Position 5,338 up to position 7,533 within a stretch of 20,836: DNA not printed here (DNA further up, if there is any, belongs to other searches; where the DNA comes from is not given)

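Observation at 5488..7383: Unannotatable 631-aa protein with TagF/KpsC-like acceptor, K-x-HP and nucleotide-binding motifs: candidate ulosonic-acid polymerase or transferase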

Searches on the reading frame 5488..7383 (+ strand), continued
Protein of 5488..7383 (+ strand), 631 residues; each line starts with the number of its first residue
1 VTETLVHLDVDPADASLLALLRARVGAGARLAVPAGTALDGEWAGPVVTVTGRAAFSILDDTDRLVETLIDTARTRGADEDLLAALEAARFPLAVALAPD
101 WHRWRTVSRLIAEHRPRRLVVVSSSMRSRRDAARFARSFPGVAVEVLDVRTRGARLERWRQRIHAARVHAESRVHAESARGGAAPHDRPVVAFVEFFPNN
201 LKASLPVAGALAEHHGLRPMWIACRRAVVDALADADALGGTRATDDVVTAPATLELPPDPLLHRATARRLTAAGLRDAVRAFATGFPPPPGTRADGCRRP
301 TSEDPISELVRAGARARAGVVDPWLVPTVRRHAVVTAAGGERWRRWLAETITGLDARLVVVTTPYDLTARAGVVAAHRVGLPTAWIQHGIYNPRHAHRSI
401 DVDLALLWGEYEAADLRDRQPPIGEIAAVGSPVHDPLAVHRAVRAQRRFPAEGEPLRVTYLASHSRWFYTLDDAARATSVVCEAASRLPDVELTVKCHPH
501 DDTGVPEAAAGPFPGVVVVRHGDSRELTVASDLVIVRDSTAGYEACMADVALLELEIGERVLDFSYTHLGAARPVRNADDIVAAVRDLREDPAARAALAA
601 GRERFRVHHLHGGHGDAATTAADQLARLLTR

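Call 46: predict_structure(alignment_id=A1)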
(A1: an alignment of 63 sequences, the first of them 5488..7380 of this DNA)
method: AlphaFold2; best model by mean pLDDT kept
length: 631 residues; sequences in the alignment: 63
mean_pLDDT: 89.2   pTM: 0.90
mean pLDDT of the five models: 89.2, 87.9, 87.6, 87.3, 86.0
residues with pLDDT >= 90: 461; 70-90: 104; 50-70: 43; < 50: 23
segments of 3 or more residues with pLDDT < 50: 289-306
pLDDT, mean of each block of 10 residues (from residue 1): 87 92 95 90 93 89 94 95 97 95 92 93 92 93 93 78 80 62 72 96 96 95 93 78 75 82 95 90 67 39 47 52 89 95 95 95 95 97 96 90 96 90 87 96 94 98 88 94 98 97 96 98 96 96 97 90 83 98 98 98 97 98 97 89
secondary structure, 60 per line:
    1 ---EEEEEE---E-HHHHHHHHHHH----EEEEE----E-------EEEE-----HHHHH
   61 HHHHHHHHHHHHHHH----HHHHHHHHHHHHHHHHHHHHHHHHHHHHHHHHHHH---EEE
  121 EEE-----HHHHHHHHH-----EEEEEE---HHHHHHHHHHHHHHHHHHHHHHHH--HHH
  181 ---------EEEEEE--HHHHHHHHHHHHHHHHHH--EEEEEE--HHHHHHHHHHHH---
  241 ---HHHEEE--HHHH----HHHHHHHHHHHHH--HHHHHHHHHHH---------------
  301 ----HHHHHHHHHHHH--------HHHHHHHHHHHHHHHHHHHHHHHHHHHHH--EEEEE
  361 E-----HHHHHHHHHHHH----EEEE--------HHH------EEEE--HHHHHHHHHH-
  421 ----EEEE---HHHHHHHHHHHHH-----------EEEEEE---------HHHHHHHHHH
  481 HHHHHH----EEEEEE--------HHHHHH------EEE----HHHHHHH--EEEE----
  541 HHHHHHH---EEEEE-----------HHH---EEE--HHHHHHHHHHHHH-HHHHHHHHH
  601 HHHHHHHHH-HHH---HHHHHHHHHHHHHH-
elements in order: E4-9 H15-25 E30-34 E47-50 H56-75 H80-114 E118-123 H129-137 E143-148 H152-175 E190-195 H198-215 E218-223 H226-237 E247-249 H252-255 H260-272 H275-285 H305-316 H325-353 E356-361 H367-378 E383-386 E404-407 H410-419 E425-428 H432-444 E456-461 H471-486 E491-496 H505-510 E517-519 H524-530 E533-536 H541-547 E551-555 E573-575 H578-590 H592-609 H617-630

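Call 61: list_cluster_members(proteins=[P0003, P0004, P0006, P0007, P0008, P0009, P0010, P0011, P0013, P0014])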
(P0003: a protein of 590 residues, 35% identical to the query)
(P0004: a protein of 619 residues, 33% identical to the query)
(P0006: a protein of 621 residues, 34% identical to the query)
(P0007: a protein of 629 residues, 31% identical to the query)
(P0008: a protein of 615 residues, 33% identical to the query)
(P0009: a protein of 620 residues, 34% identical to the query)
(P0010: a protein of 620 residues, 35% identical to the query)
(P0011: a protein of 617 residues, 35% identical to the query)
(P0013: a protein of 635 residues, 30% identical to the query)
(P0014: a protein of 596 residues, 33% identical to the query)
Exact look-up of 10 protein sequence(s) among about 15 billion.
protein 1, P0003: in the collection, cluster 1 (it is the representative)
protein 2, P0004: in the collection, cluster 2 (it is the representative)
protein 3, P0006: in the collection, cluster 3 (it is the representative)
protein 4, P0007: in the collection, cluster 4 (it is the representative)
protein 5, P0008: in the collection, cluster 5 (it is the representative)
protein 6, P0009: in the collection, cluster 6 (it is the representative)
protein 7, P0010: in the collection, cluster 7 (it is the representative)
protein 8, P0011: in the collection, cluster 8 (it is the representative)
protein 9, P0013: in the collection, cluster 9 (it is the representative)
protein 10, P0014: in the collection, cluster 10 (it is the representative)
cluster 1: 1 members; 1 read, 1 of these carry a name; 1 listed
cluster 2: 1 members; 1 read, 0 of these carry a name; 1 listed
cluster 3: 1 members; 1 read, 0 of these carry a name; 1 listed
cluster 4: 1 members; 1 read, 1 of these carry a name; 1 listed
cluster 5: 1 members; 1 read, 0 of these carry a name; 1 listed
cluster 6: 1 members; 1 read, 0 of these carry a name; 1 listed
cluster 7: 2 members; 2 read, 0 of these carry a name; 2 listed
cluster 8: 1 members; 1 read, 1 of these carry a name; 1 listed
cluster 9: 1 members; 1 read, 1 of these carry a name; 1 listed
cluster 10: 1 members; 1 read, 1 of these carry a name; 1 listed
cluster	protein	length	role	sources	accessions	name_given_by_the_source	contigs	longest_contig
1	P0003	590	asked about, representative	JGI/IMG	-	hypothetical protein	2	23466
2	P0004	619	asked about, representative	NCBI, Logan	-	-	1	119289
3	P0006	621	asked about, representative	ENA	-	-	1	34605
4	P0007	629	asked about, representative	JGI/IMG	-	hypothetical protein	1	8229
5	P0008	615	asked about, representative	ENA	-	-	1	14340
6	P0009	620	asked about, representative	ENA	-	-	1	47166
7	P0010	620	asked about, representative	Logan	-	-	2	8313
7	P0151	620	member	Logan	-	-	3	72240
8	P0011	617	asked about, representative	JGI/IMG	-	hypothetical protein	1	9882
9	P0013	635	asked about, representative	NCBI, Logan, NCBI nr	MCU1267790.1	MAG: CDP-glycerol:poly(glycerophosphate) glycerophosphotransferase [Acidobacteria ... | CDP-glycerol:poly(glycerophosphate) glycerophosphotransferase [Acidobacteriota bacterium]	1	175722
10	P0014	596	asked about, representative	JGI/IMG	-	hypothetical protein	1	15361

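Call 62: find_encoding_contigs(protein=P0004, flank=10000, max_places=1)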
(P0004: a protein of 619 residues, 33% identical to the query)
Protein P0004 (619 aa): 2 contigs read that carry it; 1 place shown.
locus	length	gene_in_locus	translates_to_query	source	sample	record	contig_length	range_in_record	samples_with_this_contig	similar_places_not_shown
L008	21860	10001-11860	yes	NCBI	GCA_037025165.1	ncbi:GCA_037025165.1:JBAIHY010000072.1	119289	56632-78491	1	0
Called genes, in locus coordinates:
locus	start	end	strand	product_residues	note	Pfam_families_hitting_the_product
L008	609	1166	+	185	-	PF02357:NusG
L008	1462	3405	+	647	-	PF13727:CoA_binding_3, PF00106:adh_short (weak), PF01073:3Beta_HSD, PF01370:Epimerase, PF02719:Polysacc_synt_2, PF04321:RmlD_sub_bind, PF13460:NAD_binding_10, PF16363:GDP_Man_Dehyd, +2 more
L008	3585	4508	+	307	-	PF01408:GFO_IDH_MocA, PF22725:GFO_IDH_MocA_C3, PF02894:GFO_IDH_MocA_C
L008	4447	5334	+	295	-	PF00106:adh_short, PF01370:Epimerase (faint), PF08659:KR (weak), PF13561:adh_short_C2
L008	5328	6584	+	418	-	PF02348:CTP_transf_3, PF00702:Hydrolase (faint), PF08282:Hydrolase_3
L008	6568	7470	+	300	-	PF03102:NeuB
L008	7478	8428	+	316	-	PF01073:3Beta_HSD, PF01370:Epimerase, PF02719:Polysacc_synt_2 (weak), PF04321:RmlD_sub_bind, PF16363:GDP_Man_Dehyd, PF07993:NAD_binding_4 (weak)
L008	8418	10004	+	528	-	PF01943:Polysacc_synt, PF13440:Polysacc_synt_3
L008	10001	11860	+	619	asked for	-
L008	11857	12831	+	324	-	PF13489:Methyltransf_23, PF08241:Methyltransf_11, PF08242:Methyltransf_12, PF13649:Methyltransf_25, PF13847:Methyltransf_31 (weak)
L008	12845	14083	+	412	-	PF13439:Glyco_transf_4, PF13579:Glyco_trans_4_4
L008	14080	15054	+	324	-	PF01073:3Beta_HSD, PF01370:Epimerase, PF02719:Polysacc_synt_2 (weak), PF04321:RmlD_sub_bind, PF16363:GDP_Man_Dehyd, PF07993:NAD_binding_4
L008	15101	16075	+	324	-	PF01073:3Beta_HSD (faint), PF01370:Epimerase, PF02719:Polysacc_synt_2 (faint), PF04321:RmlD_sub_bind, PF16363:GDP_Man_Dehyd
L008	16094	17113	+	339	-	PF01370:Epimerase, PF04321:RmlD_sub_bind (weak), PF16363:GDP_Man_Dehyd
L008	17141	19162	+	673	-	PF13522:GATase_6, PF13537:GATase_7, PF00733:Asn_synthase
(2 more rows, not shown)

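Call 63: find_encoding_contigs(protein=P0009, flank=10000, max_places=1)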
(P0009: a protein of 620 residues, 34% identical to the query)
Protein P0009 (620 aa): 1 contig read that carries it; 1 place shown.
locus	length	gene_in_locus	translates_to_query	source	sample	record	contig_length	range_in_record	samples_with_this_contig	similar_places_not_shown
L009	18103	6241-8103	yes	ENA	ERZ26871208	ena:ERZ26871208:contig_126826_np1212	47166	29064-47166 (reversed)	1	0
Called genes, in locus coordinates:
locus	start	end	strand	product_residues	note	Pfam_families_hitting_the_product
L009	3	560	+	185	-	?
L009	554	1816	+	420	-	PF02348:CTP_transf_3, PF08282:Hydrolase_3 (weak)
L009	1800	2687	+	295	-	PF03102:NeuB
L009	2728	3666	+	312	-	PF01073:3Beta_HSD, PF01370:Epimerase, PF02719:Polysacc_synt_2 (weak), PF04321:RmlD_sub_bind, PF16363:GDP_Man_Dehyd, PF07993:NAD_binding_4 (faint)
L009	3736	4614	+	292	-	PF05050:Methyltransf_21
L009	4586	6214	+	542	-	PF01943:Polysacc_synt, PF13440:Polysacc_synt_3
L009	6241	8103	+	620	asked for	PF02350:Epimerase_2 (weak), PF05159:Capsule_synth (weak)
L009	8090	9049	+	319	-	PF13489:Methyltransf_23, PF08241:Methyltransf_11, PF08242:Methyltransf_12 (weak), PF13649:Methyltransf_25 (weak)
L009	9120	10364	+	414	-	PF13439:Glyco_transf_4, PF13579:Glyco_trans_4_4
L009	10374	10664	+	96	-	PF01370:Epimerase, PF16363:GDP_Man_Dehyd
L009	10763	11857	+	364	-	PF00106:adh_short (weak), PF01073:3Beta_HSD (weak), PF01370:Epimerase, PF02719:Polysacc_synt_2 (weak), PF04321:RmlD_sub_bind, PF16363:GDP_Man_Dehyd, PF07993:NAD_binding_4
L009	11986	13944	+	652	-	PF13522:GATase_6, PF13537:GATase_7, PF00733:Asn_synthase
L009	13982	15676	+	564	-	PF00884:Sulfatase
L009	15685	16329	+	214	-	PF00702:Hydrolase, PF12710:HAD, PF13419:HAD_2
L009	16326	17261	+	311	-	PF01636:APH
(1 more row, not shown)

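Call 65: search_solved_structures(query=P0013, max_evalue=10, show_alignments=5)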
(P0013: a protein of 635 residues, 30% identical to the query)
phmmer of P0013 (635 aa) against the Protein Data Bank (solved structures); distinct sequences matched with E-value up to 10: 2.
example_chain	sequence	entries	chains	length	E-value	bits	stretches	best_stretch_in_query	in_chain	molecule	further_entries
7upp_B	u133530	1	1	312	0.093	14.7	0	439-482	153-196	DHT03 protein B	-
7upp_A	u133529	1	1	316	1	11.2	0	439-474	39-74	DHT03 protein A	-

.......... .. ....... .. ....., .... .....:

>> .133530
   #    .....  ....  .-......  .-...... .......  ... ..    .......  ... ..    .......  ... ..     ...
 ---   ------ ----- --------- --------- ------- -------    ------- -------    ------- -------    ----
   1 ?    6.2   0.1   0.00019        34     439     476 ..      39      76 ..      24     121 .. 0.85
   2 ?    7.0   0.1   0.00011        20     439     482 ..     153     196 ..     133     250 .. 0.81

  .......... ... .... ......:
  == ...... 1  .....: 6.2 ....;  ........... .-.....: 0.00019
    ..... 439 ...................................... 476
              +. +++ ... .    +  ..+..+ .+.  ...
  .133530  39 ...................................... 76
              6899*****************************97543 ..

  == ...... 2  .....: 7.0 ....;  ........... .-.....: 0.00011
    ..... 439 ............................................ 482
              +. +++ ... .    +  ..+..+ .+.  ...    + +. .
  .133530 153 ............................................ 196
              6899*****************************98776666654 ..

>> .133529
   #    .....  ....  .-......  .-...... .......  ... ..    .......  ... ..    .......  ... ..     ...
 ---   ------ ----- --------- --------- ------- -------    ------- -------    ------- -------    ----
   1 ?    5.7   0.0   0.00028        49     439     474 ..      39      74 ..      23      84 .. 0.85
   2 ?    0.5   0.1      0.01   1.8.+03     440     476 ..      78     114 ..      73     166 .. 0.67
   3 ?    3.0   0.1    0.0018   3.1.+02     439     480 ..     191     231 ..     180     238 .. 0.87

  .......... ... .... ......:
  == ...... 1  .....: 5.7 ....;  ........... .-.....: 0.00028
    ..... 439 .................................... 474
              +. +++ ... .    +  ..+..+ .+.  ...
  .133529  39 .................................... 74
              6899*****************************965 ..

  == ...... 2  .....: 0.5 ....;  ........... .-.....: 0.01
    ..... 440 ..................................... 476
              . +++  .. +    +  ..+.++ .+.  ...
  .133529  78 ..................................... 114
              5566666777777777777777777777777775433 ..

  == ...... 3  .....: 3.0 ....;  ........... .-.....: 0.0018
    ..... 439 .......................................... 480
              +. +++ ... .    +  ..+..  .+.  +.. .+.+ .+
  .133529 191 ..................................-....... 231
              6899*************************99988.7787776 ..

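Call 69: fold_search(model_id=the predicted structure, library=pdb)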
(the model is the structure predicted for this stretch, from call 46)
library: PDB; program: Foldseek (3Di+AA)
matches with E <= 10: 1277; with E <= 0.001: 231
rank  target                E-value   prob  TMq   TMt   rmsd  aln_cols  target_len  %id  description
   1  7vz6_B                1.2e-11  1.00  0.43  0.71   5.7       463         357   18  The crystal structure of Non-hydrolyzing UDPGlcNAc 2-epimerase in complex with UDP-glucose (released 2022-11-16)
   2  7vz6_H                1.6e-11  1.00  0.44  0.70   7.6       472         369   18  The crystal structure of Non-hydrolyzing UDPGlcNAc 2-epimerase in complex with UDP-glucose (released 2022-11-16)
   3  1v4v_A                2.3e-11  1.00  0.42  0.67   6.8       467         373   16  Crystal Structure Of UDP-N-Acetylglucosamine 2-Epimerase From Thermus Thermophilus HB8 (released 2003-12-02)
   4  7vz6_E                2.5e-11  1.00  0.43  0.69   8.0       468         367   18  The crystal structure of Non-hydrolyzing UDPGlcNAc 2-epimerase in complex with UDP-glucose (released 2022-11-16)
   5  7vz6_F                3.0e-11  1.00  0.43  0.70   8.3       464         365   18  The crystal structure of Non-hydrolyzing UDPGlcNAc 2-epimerase in complex with UDP-glucose (released 2022-11-16)
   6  7vza_E                4.8e-11  1.00  0.43  0.72   8.3       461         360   17  The crystal structure of Non-hydrolyzing UDPGlcNAc 2-epimerase in complex with UDP (released 2022-11-16)
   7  7vza_A                4.8e-11  1.00  0.43  0.70   8.1       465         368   17  The crystal structure of Non-hydrolyzing UDPGlcNAc 2-epimerase in complex with UDP (released 2022-11-16)
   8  7vza_D                5.3e-11  1.00  0.42  0.69   9.0       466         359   17  The crystal structure of Non-hydrolyzing UDPGlcNAc 2-epimerase in complex with UDP (released 2022-11-16)
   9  7vza_B                6.1e-11  1.00  0.43  0.71   8.3       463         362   17  The crystal structure of Non-hydrolyzing UDPGlcNAc 2-epimerase in complex with UDP (released 2022-11-16)
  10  7vza_F                8.5e-11  1.00  0.42  0.69   9.4       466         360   17  The crystal structure of Non-hydrolyzing UDPGlcNAc 2-epimerase in complex with UDP (released 2022-11-16)
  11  7vz6_D                1.0e-10  1.00  0.43  0.71   8.2       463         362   18  The crystal structure of Non-hydrolyzing UDPGlcNAc 2-epimerase in complex with UDP-glucose (released 2022-11-16)
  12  7vz6_G                1.1e-10  1.00  0.43  0.70   5.9       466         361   18  The crystal structure of Non-hydrolyzing UDPGlcNAc 2-epimerase in complex with UDP-glucose (released 2022-11-16)
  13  7vz6_A                1.1e-10  1.00  0.43  0.69   8.4       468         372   18  The crystal structure of Non-hydrolyzing UDPGlcNAc 2-epimerase in complex with UDP-glucose (released 2022-11-16)
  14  7vza_G                1.2e-10  1.00  0.43  0.71   9.3       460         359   17  The crystal structure of Non-hydrolyzing UDPGlcNAc 2-epimerase in complex with UDP (released 2022-11-16)
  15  7vza_H                1.4e-10  1.00  0.42  0.70   8.9       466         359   17  The crystal structure of Non-hydrolyzing UDPGlcNAc 2-epimerase in complex with UDP (released 2022-11-16)
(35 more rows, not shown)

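Call 84: search_dna_similar(query=window:5488-7380:+, collection=plasmids, mode=protein, max_evalue=0.001, max_rows=15)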
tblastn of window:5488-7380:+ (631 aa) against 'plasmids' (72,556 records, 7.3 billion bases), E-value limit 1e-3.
No match.

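Call 97: search_protein_families(library=ncbifam, proteins=[P0001, P0004, P0005, P0009, P0012, P0013, P0016], max_evalue=0.0001)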
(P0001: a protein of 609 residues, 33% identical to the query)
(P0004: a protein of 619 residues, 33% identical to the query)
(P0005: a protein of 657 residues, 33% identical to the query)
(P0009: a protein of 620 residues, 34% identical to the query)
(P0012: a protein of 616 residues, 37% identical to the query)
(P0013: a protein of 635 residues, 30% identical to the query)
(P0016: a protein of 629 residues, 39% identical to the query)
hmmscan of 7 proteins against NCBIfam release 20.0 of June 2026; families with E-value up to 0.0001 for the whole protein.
P0001 (609 aa): 3 families
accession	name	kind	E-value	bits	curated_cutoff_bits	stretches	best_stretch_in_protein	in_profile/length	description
TIGR04396.2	surf_polysacc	subfamily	2.2e-12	46.9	125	1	442-599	209-367/427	surface carbohydrate biosynthesis protein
NF046086.1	BFO_1060_trans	domain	2.2e-09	36.9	200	1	445-590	209-359/365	BFO_1060 family glycosyltransferase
TIGR04326.1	O_ant_LIC13510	subfamily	6.6e-07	28.1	250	1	366-563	395-585/602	TIGR04326 family surface carbohydrate biosynthesis protein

P0004 (619 aa): 3 families
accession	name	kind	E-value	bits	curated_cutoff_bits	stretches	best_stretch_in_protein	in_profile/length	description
NF046086.1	BFO_1060_trans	domain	3.5e-11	42.8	200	1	451-529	210-292/365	BFO_1060 family glycosyltransferase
TIGR04396.2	surf_polysacc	subfamily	1.6e-10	40.8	125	1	457-533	219-295/427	surface carbohydrate biosynthesis protein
TIGR04326.1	O_ant_LIC13510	subfamily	9.6e-06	24.2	250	1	367-526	391-544/602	TIGR04326 family surface carbohydrate biosynthesis protein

P0005 (657 aa): 2 families
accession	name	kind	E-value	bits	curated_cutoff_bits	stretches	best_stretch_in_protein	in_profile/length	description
TIGR04396.2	surf_polysacc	subfamily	1.5e-12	47.4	125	1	490-646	208-365/427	surface carbohydrate biosynthesis protein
NF046086.1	BFO_1060_trans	domain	1.4e-10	40.9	200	1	495-644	210-364/365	BFO_1060 family glycosyltransferase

P0009 (620 aa): 2 families
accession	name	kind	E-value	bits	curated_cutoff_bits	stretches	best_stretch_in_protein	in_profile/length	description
TIGR04396.2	surf_polysacc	subfamily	6e-10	38.9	125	1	459-608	219-365/427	surface carbohydrate biosynthesis protein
NF046086.1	BFO_1060_trans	domain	5e-09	35.8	200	1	452-606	210-364/365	BFO_1060 family glycosyltransferase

P0012 (616 aa): 3 families
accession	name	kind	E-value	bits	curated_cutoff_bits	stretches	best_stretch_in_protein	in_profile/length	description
NF046086.1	BFO_1060_trans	domain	3.4e-12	46.2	200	1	452-610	200-363/365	BFO_1060 family glycosyltransferase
TIGR04396.2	surf_polysacc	subfamily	7.1e-10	38.6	125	1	451-605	202-357/427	surface carbohydrate biosynthesis protein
TIGR04326.1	O_ant_LIC13510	subfamily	1.1e-05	24.1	250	1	453-568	459-575/602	TIGR04326 family surface carbohydrate biosynthesis protein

P0013 (635 aa): 2 families
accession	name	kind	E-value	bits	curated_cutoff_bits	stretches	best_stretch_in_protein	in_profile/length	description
NF046086.1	BFO_1060_trans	domain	1e-11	44.6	200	1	479-615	222-363/365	BFO_1060 family glycosyltransferase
TIGR04396.2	surf_polysacc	subfamily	2.3e-11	43.5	125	1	472-616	218-363/427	surface carbohydrate biosynthesis protein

P0016 (629 aa): 3 families
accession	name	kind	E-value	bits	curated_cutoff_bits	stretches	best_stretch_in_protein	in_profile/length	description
TIGR04396.2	surf_polysacc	subfamily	7e-10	38.6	125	1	464-579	214-329/427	surface carbohydrate biosynthesis protein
NF046086.1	BFO_1060_trans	domain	5.7e-08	32.3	200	1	464-606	211-358/365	BFO_1060 family glycosyltransferase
TIGR04326.1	O_ant_LIC13510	subfamily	1.6e-05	23.5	250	1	380-569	389-575/602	TIGR04326 family surface carbohydrate biosynthesis protein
